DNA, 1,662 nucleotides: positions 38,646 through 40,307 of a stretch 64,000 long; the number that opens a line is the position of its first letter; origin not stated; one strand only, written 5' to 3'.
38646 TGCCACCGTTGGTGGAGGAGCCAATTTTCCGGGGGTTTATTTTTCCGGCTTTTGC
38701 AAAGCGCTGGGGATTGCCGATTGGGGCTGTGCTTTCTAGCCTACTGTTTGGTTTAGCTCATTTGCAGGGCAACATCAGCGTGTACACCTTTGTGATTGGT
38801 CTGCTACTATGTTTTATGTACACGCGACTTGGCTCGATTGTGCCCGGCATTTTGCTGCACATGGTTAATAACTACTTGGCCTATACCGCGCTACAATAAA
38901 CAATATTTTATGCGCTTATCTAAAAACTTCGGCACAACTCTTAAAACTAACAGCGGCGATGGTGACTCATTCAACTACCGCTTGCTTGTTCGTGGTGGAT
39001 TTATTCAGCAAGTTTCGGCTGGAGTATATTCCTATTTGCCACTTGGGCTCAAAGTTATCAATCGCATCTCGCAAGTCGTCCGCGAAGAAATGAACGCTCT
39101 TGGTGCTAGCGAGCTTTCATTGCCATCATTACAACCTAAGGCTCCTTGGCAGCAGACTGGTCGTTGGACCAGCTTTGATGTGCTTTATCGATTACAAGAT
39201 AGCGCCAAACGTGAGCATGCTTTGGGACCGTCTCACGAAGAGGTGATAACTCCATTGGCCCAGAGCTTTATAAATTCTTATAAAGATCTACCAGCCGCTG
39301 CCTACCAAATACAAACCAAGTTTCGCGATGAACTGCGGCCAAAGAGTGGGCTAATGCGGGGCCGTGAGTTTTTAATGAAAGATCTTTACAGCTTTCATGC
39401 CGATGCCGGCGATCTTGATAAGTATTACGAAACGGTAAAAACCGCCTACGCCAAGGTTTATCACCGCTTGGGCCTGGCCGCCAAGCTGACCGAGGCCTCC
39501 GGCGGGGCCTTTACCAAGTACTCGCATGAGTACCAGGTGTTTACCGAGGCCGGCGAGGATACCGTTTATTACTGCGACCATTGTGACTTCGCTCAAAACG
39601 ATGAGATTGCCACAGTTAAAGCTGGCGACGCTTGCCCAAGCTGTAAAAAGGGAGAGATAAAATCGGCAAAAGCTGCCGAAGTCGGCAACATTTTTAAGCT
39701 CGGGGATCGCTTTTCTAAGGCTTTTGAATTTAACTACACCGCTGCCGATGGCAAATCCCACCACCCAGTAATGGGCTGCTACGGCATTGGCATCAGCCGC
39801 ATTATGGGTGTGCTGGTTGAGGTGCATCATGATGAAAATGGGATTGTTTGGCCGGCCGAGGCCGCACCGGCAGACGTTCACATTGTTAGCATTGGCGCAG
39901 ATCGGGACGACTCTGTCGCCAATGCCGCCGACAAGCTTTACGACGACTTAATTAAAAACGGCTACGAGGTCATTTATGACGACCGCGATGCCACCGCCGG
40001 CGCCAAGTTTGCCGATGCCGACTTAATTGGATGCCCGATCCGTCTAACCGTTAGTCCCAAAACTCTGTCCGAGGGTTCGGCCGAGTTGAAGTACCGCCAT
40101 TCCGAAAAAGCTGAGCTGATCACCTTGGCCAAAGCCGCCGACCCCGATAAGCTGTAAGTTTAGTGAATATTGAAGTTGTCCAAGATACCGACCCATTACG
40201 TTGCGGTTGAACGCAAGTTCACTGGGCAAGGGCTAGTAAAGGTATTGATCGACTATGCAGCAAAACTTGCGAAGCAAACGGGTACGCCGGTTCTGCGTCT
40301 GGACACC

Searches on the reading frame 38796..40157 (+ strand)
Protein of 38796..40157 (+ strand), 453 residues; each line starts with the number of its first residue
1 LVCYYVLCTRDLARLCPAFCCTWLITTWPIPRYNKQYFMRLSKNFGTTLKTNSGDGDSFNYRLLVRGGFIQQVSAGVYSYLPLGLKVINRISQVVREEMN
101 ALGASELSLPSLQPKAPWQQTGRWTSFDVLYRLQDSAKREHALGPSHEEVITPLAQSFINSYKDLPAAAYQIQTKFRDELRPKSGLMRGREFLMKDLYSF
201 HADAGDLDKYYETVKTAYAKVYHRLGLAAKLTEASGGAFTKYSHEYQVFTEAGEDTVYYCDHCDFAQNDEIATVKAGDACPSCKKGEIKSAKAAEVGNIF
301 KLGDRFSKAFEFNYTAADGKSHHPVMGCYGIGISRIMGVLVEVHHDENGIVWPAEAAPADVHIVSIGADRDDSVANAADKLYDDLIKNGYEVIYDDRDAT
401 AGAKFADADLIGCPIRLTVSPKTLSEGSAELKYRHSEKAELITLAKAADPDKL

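Call 74: search_protein_families(library=pfam, proteins=[window:38796-40157:+], max_evalue=0.001)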
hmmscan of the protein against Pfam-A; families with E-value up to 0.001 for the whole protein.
window:38796-40157:+ (453 aa): 2 families
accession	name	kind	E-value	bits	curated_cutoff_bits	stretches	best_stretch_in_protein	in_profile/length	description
PF00587.30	tRNA-synt_2b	-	1.2e-32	113.8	29.3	1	131-344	1-179/179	tRNA synthetase class II core domain (G, H, P, S and T)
PF03129.25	HGTP_anticodon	-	4.2e-16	59.3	21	1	360-448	1-88/94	Anticodon binding domain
